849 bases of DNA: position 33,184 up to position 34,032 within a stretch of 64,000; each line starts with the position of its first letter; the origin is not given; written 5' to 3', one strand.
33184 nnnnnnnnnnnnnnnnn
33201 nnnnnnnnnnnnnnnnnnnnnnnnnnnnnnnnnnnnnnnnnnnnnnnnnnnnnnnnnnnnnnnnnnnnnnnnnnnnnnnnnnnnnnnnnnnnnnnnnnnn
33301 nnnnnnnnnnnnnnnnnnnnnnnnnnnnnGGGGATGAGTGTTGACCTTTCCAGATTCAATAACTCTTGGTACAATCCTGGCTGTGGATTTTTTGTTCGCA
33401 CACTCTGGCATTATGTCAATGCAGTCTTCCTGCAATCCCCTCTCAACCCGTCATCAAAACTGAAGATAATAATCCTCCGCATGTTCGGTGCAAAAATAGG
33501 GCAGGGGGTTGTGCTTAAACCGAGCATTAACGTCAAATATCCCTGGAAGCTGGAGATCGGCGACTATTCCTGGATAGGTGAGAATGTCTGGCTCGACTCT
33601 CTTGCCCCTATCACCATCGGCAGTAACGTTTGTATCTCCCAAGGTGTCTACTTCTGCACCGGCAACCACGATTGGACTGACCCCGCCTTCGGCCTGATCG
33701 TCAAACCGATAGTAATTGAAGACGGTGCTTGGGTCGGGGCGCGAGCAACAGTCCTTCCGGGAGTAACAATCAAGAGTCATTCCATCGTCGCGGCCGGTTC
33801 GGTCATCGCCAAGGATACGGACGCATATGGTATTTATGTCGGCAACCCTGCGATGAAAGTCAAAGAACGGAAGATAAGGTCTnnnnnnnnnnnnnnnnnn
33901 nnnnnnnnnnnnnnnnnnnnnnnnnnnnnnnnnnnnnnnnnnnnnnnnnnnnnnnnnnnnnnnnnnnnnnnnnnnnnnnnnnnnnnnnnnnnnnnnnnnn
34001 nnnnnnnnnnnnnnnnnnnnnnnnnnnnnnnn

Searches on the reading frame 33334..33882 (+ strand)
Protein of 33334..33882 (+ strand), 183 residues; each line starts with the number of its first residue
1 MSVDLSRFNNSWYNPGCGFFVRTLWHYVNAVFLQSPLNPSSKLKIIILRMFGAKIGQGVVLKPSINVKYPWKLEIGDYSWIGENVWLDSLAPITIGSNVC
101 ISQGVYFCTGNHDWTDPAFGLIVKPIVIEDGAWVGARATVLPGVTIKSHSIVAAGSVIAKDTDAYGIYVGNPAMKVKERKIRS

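Call 40: search_protein_families(library=pfam, proteins=[window:33334-33882:+], max_evalue=0.00001)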
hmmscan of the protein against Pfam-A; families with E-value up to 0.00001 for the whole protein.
window:33334-33882:+ (183 aa): 2 families
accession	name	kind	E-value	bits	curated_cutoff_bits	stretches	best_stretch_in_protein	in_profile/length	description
PF00132.30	Hexapep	-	7.4e-13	48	27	1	126-160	2-36/36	Bacterial transferase hexapeptide (six repeats)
PF14602.12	Hexapep_2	-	1.5e-10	41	27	1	125-158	1-32/34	Hexapeptide repeat of succinyl-transferase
